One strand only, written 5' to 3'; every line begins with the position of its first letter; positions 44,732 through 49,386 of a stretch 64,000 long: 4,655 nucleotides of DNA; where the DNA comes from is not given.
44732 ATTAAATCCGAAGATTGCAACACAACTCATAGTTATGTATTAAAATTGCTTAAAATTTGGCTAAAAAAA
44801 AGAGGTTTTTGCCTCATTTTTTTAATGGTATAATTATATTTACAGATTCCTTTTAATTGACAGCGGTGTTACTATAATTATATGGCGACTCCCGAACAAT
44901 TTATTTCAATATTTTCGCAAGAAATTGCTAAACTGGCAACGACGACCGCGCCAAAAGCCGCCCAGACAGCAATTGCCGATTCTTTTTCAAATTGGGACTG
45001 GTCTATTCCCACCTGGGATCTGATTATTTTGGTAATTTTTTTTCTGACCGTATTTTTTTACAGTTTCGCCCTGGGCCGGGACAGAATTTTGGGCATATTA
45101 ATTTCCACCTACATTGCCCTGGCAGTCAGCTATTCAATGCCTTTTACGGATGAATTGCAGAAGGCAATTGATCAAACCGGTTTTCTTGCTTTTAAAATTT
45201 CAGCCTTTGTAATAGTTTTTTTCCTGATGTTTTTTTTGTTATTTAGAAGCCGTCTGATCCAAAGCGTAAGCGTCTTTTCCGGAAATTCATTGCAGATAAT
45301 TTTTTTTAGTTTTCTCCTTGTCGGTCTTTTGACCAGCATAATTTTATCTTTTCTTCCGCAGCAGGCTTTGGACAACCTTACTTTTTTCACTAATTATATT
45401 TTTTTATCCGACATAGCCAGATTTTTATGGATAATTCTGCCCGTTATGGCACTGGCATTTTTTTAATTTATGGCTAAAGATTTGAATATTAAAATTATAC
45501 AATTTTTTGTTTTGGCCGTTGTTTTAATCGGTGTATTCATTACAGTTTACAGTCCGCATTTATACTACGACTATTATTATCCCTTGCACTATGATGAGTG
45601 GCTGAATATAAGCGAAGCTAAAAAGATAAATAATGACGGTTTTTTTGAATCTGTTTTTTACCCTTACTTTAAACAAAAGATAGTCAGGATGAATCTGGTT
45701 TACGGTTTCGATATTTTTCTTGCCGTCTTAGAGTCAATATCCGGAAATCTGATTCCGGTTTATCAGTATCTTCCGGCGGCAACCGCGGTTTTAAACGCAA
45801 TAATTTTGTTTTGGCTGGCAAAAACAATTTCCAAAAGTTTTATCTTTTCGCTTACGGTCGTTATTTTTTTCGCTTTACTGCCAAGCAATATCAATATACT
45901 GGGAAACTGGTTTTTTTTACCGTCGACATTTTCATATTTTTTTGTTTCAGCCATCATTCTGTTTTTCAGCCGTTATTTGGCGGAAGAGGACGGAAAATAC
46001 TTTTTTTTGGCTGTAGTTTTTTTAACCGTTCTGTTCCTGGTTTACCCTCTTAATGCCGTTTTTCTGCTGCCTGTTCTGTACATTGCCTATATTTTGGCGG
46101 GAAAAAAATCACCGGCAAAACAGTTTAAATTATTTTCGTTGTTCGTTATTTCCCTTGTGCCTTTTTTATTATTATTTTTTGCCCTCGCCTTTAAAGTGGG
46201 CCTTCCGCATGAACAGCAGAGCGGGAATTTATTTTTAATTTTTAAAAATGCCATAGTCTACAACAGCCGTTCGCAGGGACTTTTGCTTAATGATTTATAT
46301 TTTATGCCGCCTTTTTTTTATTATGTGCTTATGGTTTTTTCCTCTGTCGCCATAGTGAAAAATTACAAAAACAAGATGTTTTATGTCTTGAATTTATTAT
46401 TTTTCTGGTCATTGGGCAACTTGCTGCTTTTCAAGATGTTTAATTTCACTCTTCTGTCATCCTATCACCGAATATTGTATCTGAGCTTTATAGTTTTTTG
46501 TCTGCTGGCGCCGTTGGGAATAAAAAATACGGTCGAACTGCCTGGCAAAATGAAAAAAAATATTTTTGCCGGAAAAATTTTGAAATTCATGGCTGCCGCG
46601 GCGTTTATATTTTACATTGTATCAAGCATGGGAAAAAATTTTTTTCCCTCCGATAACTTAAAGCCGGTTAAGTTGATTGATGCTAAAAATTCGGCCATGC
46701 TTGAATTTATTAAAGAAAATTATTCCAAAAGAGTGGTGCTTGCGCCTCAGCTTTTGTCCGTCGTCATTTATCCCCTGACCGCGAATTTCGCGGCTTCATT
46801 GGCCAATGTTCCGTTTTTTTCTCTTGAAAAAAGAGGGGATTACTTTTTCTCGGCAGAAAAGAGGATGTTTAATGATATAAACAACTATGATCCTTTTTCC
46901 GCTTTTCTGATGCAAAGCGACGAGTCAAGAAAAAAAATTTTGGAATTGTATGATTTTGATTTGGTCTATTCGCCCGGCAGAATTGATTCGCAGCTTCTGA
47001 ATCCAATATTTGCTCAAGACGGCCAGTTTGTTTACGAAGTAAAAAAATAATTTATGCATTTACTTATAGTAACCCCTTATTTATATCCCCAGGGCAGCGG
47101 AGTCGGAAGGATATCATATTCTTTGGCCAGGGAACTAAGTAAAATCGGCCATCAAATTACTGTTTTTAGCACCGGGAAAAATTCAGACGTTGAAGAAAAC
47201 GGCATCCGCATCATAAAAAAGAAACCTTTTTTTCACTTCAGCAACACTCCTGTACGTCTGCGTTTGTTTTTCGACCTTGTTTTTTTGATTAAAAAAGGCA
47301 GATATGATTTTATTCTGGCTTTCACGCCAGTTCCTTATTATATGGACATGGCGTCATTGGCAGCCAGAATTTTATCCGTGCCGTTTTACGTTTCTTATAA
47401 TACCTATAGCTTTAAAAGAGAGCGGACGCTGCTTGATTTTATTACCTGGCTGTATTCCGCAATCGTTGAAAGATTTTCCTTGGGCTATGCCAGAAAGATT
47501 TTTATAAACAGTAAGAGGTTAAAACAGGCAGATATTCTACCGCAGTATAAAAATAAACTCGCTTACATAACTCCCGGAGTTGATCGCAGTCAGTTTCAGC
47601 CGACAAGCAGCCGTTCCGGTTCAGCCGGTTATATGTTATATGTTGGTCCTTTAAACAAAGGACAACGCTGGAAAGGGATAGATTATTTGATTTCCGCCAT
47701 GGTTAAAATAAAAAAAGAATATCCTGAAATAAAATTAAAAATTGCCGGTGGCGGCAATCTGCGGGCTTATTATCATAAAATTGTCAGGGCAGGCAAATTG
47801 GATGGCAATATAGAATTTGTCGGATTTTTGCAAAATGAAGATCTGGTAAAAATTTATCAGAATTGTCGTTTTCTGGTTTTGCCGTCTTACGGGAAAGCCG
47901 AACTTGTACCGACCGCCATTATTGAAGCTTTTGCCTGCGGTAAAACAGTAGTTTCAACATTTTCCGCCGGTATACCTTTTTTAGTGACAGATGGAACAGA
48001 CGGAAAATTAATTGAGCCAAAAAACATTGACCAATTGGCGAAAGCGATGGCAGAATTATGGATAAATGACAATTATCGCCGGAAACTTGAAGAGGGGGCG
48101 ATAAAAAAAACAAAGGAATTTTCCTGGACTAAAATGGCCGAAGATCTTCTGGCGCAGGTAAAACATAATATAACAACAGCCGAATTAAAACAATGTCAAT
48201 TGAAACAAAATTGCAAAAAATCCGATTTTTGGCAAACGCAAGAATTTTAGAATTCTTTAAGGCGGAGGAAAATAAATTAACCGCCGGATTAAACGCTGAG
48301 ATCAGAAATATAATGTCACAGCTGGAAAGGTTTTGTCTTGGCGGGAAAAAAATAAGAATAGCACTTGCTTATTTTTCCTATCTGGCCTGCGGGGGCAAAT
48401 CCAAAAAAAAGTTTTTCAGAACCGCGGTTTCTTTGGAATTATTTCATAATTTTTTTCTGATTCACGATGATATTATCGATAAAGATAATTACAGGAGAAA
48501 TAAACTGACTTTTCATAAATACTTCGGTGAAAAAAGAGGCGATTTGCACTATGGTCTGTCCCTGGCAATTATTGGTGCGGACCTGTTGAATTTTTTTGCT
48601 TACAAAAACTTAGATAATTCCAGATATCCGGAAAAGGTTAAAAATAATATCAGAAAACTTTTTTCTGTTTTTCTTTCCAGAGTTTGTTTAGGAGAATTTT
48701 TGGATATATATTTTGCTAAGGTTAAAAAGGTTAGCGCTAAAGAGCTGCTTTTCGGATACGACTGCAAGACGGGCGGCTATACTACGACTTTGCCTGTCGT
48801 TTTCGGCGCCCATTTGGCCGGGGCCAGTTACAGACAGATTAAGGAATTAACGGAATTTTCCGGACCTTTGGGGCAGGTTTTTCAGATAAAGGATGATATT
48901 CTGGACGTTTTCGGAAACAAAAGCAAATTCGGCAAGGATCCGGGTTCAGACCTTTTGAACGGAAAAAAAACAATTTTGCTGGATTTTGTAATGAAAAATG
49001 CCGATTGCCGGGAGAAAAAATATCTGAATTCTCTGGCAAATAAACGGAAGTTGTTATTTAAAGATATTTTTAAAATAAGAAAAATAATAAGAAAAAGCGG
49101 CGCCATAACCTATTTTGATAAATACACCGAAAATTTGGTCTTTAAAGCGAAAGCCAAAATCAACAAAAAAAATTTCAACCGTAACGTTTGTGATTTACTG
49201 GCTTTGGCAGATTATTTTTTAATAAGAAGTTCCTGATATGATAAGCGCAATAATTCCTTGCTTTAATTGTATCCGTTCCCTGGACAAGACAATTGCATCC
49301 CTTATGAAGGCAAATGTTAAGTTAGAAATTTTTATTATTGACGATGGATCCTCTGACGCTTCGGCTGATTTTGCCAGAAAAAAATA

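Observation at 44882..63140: Nine-gene glycosyltransferase, isoprenoid and radical-SAM operon directly upstream of a 3,239-aa surface protein: candidate isoprenoid-linked surface-modification system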

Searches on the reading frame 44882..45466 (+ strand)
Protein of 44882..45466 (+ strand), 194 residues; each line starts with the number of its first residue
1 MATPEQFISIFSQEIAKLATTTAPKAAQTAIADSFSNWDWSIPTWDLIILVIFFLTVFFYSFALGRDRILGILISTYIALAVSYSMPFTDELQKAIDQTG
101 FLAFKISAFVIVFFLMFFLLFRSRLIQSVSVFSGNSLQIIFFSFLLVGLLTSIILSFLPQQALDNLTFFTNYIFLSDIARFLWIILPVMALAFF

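Call 4: search_protein_families(library=pfam, proteins=[window:44882-45466:+], max_evalue=0.01)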
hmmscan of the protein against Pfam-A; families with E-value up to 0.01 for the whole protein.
window:44882-45466:+ (194 aa): 0 families

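Call 5: search_protein_families(library=ncbifam, proteins=[window:44882-45466:+], max_evalue=0.01)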
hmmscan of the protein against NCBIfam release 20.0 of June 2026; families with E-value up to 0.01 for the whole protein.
window:44882-45466:+ (194 aa): 0 families

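Call 42: search_protein_families(library=pfam, proteins=[window:44882-45466:+], max_evalue=1)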
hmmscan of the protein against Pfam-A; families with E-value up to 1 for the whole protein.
window:44882-45466:+ (194 aa): 1 family
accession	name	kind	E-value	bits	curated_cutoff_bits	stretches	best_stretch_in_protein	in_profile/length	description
PF06698.16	DUF1192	-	0.1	13.2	25.5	1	5-35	26-56/58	Protein of unknown function (DUF1192)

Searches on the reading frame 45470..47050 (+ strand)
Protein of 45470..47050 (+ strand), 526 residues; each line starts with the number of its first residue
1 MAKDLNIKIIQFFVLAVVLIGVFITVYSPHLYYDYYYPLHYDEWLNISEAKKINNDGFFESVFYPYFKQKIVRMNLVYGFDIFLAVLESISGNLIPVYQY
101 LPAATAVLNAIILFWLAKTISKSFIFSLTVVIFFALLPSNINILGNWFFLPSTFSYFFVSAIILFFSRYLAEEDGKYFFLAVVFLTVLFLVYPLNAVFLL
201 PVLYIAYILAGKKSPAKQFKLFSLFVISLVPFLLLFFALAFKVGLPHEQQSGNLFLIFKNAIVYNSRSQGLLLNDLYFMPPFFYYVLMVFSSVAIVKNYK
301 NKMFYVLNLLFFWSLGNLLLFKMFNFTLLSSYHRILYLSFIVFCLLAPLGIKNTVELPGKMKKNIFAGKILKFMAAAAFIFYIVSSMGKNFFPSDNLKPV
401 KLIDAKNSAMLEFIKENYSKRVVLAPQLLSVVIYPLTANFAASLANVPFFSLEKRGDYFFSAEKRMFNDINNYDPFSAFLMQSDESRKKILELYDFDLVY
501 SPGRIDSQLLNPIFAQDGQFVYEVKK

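Call 4: search_protein_families(library=pfam, proteins=[window:45470-47050:+], max_evalue=0.01)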
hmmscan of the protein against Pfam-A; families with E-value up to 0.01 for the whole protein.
window:45470-47050:+ (526 aa): 1 family
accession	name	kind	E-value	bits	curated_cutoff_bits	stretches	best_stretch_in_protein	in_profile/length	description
PF13231.12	PMT_2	-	0.0055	17.4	26.1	1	89-233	15-155/160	Dolichyl-phosphate-mannose-protein mannosyltransferase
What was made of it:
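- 45470..47050 (+): GT-C-like polytopic membrane protein (526 aa). It has TM1, a long first loop with an invariant H-Y-D-E-W motif (D42/E43), about 10 further TM segments, and a C-terminal tail of about 135 aa with no hydrophobic segments. It is the putative transferase that uses a lipid-linked donor outside the cell. It represents a family without a Pfam model. PMT_2 hit at only 17.4 bits, below cut-off (call 4).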

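Call 5: search_protein_families(library=ncbifam, proteins=[window:45470-47050:+], max_evalue=0.01)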
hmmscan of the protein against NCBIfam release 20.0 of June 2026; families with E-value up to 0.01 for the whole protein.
window:45470-47050:+ (526 aa): 0 families

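Call 16: search_solved_structures(query=window:45470-47050:+, max_evalue=10)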
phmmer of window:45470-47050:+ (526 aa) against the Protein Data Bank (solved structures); distinct sequences matched with E-value up to 10: 5.
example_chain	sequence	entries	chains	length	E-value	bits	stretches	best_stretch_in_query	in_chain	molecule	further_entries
5wl8_A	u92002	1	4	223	0.27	13.5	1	38-125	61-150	Engineered Chalcone Isomerase epR4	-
5wks_A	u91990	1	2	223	0.38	13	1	38-125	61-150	Engineered Chalcone Isomerase ancR1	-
5wkr_A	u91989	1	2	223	0.83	11.9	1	38-125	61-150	Engineered Chalcone Isomerase ancCC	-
5wl5_A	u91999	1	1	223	0.85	11.9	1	37-125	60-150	Engineered Chalcone Isomerase ancR5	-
5wl4_A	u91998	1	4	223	0.91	11.8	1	37-125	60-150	Engineered Chalcone Isomerase ancR3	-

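Call 31: find_homologous_proteins(query=window:45470-47050:+, max_evalue=0.001)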
Query window:45470-47050:+ (526 aa): 1 proteins with E <= 0.001 among 8000 candidates.
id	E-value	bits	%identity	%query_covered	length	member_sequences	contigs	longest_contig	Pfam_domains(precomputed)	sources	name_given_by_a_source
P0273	0.0e+0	1122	100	100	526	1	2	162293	-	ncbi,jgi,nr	ncbi:hypothetical protein C4569_01825 [Candidatus Parcubacteria bacterium]|nr:MAG: hypothetical prot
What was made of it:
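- On GT-C glycosyltransferase superfamily (526-aa protein): The homologue search returned only the query itself (call 31).
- Tried and rejected: It returned only the query, probably because hydrophobic words swamped the candidate list (call 31).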

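Call 41: predict_structure(protein=window:45470-47050:+)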
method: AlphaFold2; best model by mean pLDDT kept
length: 526 residues; sequences in the alignment: 1
mean_pLDDT: 42.8   pTM: 0.26
mean pLDDT of the five models: 42.8, 42.6, 41.1, 40.5, 38.0
residues with pLDDT >= 90: 0; 70-90: 0; 50-70: 167; < 50: 359
segments of 3 or more residues with pLDDT < 50: 1-3, 20-110, 134-154, 195-198, 241-283, 325-329, 351-526
pLDDT, mean of each block of 10 residues (from residue 1): 48 54 40 37 40 39 34 30 39 37 46 52 55 44 36 50 58 62 58 50 56 62 62 55 42 36 32 36 47 51 57 59 49 53 56 41 40 45 36 28 29 32 27 32 34 33 31 32 38 33 29 28 29
secondary structure, 60 per line:
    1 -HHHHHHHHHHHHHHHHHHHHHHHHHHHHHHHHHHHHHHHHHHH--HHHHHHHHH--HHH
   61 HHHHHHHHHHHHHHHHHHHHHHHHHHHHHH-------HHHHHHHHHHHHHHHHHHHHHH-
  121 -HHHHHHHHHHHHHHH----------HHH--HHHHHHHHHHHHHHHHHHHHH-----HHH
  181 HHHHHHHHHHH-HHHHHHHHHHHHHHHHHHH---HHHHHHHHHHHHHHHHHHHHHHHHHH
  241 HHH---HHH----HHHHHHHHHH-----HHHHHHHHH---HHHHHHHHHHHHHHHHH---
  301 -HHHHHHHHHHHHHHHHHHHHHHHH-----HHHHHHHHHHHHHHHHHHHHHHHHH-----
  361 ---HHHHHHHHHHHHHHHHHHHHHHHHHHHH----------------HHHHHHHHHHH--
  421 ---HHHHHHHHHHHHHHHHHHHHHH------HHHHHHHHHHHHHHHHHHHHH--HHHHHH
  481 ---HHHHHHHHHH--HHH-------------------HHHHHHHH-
elements in order: H2-44 H47-55 H58-90 H98-119 H122-136 H152-172 H178-191 H193-211 H215-243 H254-263 H269-277 H281-297 H302-325 H331-355 H364-391 H408-418 H424-445 H452-472 H475-480 H484-493 H518-525
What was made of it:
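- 45470..47050 (+): AF2 model unusable at pLDDT 43 (call 41).
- On GT-C glycosyltransferase superfamily (526-aa protein): The single-sequence AF2 model has pLDDT 42.8 (call 41).
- The structure model failed (call 41).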

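Call 42: search_protein_families(library=pfam, proteins=[window:45470-47050:+], max_evalue=1)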
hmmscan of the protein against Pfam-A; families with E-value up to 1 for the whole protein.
window:45470-47050:+ (526 aa): 1 family
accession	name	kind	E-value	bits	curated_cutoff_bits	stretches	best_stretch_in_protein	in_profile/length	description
PF13231.12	PMT_2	-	0.0055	17.4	26.1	1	89-233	15-155/160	Dolichyl-phosphate-mannose-protein mannosyltransferase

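Call 43: search_solved_structures(query=A2, max_evalue=10)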
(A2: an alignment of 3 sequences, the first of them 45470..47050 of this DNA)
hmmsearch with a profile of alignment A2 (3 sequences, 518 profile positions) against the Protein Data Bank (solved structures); distinct sequences matched with E-value up to 10: 1.
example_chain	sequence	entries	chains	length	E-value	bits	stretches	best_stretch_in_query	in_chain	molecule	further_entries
5wl8_A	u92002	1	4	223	2.8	10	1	40-124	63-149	Engineered Chalcone Isomerase epR4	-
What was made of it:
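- A profile search of PDB finds nothing (call 43).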

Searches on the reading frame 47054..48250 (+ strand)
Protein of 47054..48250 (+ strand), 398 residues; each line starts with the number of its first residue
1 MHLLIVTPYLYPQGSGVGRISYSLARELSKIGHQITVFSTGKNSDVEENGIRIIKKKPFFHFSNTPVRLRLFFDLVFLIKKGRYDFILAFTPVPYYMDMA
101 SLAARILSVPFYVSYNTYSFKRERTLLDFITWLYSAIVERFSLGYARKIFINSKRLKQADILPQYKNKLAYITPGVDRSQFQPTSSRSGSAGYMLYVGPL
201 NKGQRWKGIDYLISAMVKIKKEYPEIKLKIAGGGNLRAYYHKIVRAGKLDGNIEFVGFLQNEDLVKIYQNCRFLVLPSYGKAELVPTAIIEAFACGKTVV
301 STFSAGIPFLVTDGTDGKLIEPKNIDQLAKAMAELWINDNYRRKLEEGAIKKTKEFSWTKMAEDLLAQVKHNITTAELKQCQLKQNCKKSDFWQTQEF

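Call 4: search_protein_families(library=pfam, proteins=[window:47054-48250:+], max_evalue=0.01)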
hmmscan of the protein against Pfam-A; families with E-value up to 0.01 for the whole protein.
window:47054-48250:+ (398 aa): 6 families
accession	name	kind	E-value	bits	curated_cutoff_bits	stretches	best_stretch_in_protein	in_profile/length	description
PF00534.26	Glycos_transf_1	-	5.2e-32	111.2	26.4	1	194-351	18-171/172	Glycosyl transferases group 1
PF13692.12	Glyco_trans_1_4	-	4.1e-29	102.1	27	1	194-336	4-140/142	Glycosyl transferases group 1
PF13439.12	Glyco_transf_4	-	7.3e-16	59.1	28.5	1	15-179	2-169/170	Glycosyltransferase Family 4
PF13579.12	Glyco_trans_4_4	-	3.6e-08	34.4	29.7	1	15-156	1-138/158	Glycosyl transferase 4-like domain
PF13524.12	Glyco_trans_1_2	-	3.3e-07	30.8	25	1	221-367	10-144/144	Glycosyl transferase-like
PF13477.12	Glyco_trans_4_2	-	6e-06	26.9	23.4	1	24-113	16-103/139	Glycosyl transferase 4-like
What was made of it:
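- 47054..48250 (+): GT4 (GT-B fold) glycosyltransferase, 398 aa, with no hydrophobic segments. PF00534 5e-32 and PF13439 7e-16 (call 4).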

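Call 5: search_protein_families(library=ncbifam, proteins=[window:47054-48250:+], max_evalue=0.01)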
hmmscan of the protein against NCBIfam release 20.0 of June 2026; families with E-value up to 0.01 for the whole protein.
window:47054-48250:+ (398 aa): 36 families (the best 25 are shown)
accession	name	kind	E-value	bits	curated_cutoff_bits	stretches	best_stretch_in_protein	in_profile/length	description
NF041876.1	EPS_EpsE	equivalog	1.7e-23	83.5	400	1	162-363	181-387/389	exopolysaccharide biosynthesis GT4 family glycosyltransferase EpsE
TIGR03088.1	stp2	hypoth_equivalog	3.4e-23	82.3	409.05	1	166-364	159-365/374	TIGR03088 family PEP-CTERM/XrtA system glycosyltransferase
TIGR03449.1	mycothiol_MshA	equivalog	2.2e-21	76.3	462.5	1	166-372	187-403/406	D-inositol-3-phosphate glycosyltransferase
NF041010.1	glycosy_Agl16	equivalog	1.5e-16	60.2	575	1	166-367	155-346/352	glycosylation protein Agl16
TIGR04047.1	MSMEG_0565_glyc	hypoth_equivalog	3.7e-16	59.2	259.85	1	146-367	139-369/373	MSMEG_0565 family glycosyltransferase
TIGR02149.1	glgA_Coryne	subfamily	3.7e-15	55.9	302.4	1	16-365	17-383/391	glycogen synthase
TIGR03999.1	thiol_BshA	equivalog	7.8e-15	54.7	273.7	1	11-362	8-363/375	N-acetyl-alpha-D-glucosaminyl L-malate synthase BshA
TIGR04063.1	stp3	hypoth_equivalog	9.8e-15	54.3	442.05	1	167-359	180-382/397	TIGR04063 family PEP-CTERM/XrtA system glycosyltransferase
NF050063.1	ProtGlycPglJ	equivalog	1.7e-14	53.8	500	1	191-366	194-360/363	N-acetylgalactosamine-N,N'-diacetylbacillosaminyl-diphospho-undecaprenol 4-alpha-N-acetylgalactosaminyltransferase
NF047880.1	glyco_SdgA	exception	4.4e-14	51.9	800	1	207-361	328-479/488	serine-aspartate repeat adhesin O-glycosyltransferase SdgA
NF050056.1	ProtGlycPglH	equivalog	6.4e-14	51.8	600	1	186-370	174-351/354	GalNAc-alpha-(1->4)-GalNAc-alpha-(1->3)-diNAcBac-PP-undecaprenol alpha-1,4-N-acetyl-D-galactosaminyltransferase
TIGR04005.1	wcaL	equivalog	1.5e-13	50.4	537.6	1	166-340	196-373/406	colanic acid biosynthesis glycosyltransferase WcaL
TIGR04157.1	glyco_rSAM_CFB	subfamily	8.5e-13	48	400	1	194-326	230-354/406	TIGR04157 family glycosyltransferase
NF047684.1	TeichurnBiosyTuaC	equivalog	1.4e-12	47.3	550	1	194-369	222-386/391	teichuronic acid biosynthesis protein TuaC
NF038295.1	EPS_HpsP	equivalog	1.7e-12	47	550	1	18-368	17-383/388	hormogonium polysaccharide biosynthesis glycosyltransferase HpsP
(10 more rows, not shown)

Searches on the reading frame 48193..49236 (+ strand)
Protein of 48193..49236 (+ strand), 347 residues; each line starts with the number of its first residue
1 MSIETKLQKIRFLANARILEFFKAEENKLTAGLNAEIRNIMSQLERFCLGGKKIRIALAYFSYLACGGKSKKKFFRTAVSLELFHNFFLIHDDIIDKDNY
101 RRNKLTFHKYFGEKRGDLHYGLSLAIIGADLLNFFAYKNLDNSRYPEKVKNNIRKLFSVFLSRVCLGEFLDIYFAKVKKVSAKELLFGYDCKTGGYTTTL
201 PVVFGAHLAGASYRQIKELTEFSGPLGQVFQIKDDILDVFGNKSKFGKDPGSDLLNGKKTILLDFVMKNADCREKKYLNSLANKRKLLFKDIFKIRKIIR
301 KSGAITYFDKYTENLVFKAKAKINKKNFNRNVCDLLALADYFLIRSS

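Call 4: search_protein_families(library=pfam, proteins=[window:48193-49236:+], max_evalue=0.01)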
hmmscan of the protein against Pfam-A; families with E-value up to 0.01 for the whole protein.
window:48193-49236:+ (347 aa): 1 family
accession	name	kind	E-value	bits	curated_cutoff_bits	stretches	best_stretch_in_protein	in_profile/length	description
PF00348.22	polyprenyl_synt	-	1.4e-49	169.1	27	1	45-286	9-238/251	Polyprenyl synthetase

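Call 5: search_protein_families(library=ncbifam, proteins=[window:48193-49236:+], max_evalue=0.01)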
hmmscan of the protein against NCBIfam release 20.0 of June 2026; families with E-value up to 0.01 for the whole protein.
window:48193-49236:+ (347 aa): 16 families
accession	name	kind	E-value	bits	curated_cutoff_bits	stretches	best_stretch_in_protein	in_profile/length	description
NF041169.1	f2_encap_cargo4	exception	3e-55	187.8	450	1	50-346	49-333/334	family 2 encapsulin nanocompartment cargo protein polyprenyl transferase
NF040698.1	IdsA_Meth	equivalog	3.1e-43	148.2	468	1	49-346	40-327/328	short chain isoprenyl diphosphate synthase IdsA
NF042416.1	GFPPS_Mycobact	equivalog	1.8e-36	125.8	600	1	26-329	16-331/350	bifunctional (2E,6E)-farnesyl/geranyl diphosphate synthase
NF041003.1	GGPP_syn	equivalog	4.9e-34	117.9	500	1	46-331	35-308/326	geranylgeranyl diphosphate synthase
NF045485.1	FPPsyn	subfamily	5.5e-34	117.6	275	1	49-273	35-254/288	farnesyl diphosphate synthase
NF040789.2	gerfarn_diphsyn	equivalog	4.3e-27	95.2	560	1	73-345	83-343/345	geranylfarnesyl diphosphate synthase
NF045549.1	GGPPsyn_IdsB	equivalog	1.7e-26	93.1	475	1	50-342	64-341/346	geranylgeranyl diphosphate synthase IdsB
NF045685.1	GGPPSynCrtE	equivalog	2.4e-26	92.5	460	1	47-262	36-248/293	geranylgeranyl diphosphate synthase CrtE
TIGR02748.1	GerC3_HepT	equivalog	1.4e-22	80.3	456.55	1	28-342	19-314/319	heptaprenyl diphosphate synthase component II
NF045628.1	HxpDPsynlarge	equivalog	6.4e-22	78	500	1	49-304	33-272/311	hexaprenyl-diphosphate synthase large subunit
NF007877.0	PRK10581.1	equivalog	1.5e-18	67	321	1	48-263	41-252/299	(2E,6E)-farnesyl diphosphate synthase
TIGR02749.1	prenyl_cyano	equivalog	6.5e-18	64.8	383.2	1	47-345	40-320/322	solanesyl diphosphate synthase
NF008140.0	PRK10888.1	equivalog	7.7e-17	61.6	412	2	206-321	183-297/323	octaprenyl diphosphate synthase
NF042417.1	NPPPS_Mycobact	equivalog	4.5e-14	52.2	600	1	44-324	49-312/335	nonaprenyl/(2E,6E)-farnesyl/geranylgeranyl diphosphat synthase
NF040627.1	GFPS_Meth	equivalog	5.7e-11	42.4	600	1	45-247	33-222/285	geranylfarnesyl diphosphate synthase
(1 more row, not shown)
